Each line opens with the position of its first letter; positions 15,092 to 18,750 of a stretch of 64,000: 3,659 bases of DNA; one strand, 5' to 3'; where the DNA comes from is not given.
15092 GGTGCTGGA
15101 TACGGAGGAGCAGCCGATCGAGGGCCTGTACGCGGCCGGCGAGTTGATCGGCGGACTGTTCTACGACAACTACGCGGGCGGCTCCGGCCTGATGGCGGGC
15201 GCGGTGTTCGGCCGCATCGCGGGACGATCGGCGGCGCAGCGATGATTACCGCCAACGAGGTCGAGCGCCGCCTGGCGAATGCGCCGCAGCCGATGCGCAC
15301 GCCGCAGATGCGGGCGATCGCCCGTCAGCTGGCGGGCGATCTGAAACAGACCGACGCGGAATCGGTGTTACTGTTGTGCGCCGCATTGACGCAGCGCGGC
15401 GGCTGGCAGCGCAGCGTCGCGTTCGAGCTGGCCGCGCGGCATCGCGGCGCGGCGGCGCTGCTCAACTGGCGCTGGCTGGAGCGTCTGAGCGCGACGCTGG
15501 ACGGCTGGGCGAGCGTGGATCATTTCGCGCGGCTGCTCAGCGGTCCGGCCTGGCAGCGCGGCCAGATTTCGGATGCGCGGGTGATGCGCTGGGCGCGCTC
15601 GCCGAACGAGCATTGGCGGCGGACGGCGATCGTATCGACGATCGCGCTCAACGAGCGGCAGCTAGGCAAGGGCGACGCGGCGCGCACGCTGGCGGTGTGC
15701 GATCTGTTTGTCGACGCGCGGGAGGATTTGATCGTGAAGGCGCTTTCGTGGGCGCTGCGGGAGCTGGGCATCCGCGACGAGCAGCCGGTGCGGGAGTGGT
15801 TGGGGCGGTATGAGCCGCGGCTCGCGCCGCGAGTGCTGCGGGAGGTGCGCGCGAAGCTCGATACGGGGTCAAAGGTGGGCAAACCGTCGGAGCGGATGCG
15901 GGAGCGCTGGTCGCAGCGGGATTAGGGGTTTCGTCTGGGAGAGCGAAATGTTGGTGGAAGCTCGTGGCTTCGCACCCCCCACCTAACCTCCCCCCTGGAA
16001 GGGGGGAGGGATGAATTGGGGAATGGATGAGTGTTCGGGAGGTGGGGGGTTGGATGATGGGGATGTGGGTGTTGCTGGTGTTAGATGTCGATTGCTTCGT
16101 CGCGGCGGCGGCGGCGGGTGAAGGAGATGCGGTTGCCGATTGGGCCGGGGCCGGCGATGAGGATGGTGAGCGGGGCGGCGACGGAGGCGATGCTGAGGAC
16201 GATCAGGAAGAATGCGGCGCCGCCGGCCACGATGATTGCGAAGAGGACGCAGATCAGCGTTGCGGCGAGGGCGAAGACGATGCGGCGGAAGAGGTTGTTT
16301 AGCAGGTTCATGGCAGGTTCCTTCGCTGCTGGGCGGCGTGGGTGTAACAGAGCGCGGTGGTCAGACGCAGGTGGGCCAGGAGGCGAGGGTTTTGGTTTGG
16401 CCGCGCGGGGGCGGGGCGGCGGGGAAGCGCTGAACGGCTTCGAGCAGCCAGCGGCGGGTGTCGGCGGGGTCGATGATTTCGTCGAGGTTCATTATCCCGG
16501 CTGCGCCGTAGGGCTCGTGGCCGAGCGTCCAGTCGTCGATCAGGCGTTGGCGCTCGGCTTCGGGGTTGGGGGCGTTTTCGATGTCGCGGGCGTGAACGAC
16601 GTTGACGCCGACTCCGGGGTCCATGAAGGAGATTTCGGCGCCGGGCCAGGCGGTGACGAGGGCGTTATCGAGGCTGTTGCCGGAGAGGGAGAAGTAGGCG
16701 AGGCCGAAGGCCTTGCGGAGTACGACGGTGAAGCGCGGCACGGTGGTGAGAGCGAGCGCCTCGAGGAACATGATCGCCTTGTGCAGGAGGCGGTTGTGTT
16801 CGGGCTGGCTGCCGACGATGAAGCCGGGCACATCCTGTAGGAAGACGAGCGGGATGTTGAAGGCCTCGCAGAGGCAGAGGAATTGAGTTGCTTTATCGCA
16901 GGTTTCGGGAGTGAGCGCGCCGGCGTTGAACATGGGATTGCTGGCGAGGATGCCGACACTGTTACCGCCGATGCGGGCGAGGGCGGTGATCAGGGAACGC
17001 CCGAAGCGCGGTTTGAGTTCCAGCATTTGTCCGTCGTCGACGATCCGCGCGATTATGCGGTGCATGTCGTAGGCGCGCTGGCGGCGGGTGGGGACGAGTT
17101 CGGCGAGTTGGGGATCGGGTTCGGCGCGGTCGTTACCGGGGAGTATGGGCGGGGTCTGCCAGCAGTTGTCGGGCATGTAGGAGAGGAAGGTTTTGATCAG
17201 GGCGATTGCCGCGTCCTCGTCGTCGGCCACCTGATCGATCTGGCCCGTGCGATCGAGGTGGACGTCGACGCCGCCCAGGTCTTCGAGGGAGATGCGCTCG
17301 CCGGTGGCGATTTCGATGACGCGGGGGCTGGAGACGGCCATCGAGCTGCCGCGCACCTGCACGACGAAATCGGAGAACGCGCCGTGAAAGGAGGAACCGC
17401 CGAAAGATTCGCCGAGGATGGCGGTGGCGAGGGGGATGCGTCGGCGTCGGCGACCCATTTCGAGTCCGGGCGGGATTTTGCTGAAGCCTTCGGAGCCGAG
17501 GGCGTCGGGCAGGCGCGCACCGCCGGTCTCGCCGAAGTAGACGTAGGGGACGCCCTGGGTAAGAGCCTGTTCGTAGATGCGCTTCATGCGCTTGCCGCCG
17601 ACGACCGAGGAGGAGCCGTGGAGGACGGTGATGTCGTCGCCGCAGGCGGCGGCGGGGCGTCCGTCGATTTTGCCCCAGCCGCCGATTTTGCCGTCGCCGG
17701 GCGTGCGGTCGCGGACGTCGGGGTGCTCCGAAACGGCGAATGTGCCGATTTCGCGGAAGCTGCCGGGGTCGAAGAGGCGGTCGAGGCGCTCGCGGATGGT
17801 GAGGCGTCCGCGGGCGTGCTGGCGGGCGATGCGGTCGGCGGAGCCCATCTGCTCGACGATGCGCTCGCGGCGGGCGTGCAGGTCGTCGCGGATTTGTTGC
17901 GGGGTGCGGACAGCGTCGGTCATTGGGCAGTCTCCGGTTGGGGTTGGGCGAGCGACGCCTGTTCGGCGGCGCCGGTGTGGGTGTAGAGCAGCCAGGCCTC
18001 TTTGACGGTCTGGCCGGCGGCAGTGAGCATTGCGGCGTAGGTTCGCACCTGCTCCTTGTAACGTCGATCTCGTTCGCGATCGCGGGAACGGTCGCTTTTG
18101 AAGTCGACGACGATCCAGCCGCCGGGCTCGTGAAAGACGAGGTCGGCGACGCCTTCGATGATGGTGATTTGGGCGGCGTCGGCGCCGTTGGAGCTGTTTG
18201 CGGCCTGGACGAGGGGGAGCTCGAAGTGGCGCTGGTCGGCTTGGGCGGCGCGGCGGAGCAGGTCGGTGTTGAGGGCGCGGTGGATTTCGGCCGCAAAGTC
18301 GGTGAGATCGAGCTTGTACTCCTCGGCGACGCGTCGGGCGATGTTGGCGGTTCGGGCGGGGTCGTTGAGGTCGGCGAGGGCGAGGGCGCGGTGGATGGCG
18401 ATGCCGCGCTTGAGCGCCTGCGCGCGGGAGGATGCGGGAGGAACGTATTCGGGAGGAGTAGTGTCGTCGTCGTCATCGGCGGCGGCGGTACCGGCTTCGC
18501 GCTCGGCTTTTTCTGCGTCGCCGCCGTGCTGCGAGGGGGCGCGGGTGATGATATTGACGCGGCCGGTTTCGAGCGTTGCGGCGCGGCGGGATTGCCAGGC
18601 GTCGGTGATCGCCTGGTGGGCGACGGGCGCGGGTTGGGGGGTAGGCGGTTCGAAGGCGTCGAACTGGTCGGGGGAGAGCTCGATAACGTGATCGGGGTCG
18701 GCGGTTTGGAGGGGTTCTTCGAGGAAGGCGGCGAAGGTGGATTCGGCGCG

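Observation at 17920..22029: AddA helicase-nuclease fused to a degenerate J-domain and a charged coiled coil of about 200 aa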

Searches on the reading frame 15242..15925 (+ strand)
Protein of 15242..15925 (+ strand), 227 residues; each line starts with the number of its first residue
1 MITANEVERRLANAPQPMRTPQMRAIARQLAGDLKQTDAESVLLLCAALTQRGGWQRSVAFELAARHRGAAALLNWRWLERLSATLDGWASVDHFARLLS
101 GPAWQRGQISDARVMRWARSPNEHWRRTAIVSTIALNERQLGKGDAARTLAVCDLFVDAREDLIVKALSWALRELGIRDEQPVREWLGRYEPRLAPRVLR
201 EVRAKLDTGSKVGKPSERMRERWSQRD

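Call 72: search_protein_families(library=pfam, proteins=[window:15242-15925:+], max_evalue=0.01)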
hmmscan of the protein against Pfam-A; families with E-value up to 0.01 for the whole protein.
window:15242-15925:+ (227 aa): 1 family
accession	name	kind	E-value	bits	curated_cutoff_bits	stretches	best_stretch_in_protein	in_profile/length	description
PF08713.17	DNA_alkylation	-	2.1e-27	96.7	21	1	19-203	31-210/213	DNA alkylation repair enzyme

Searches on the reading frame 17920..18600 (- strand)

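Call 61: search_protein_families(library=pfam, proteins=[window:17920-18600:-], max_evalue=10)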
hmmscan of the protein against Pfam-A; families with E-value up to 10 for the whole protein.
window:17920-18600:- (226 aa): 3 families
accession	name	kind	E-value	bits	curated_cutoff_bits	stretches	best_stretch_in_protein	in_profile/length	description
PF12705.13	PDDEXK_1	-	1e-09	39.2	22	1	59-213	31-195/247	PD-(D/E)XK nuclease superfamily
PF01930.23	Cas_Cas4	-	0.0061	17.1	22.7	1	141-219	45-118/160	Domain of unknown function DUF83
PF16007.11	DUF4777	-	0.25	12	34.4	1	74-110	12-48/66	Domain of unknown function (DUF4777)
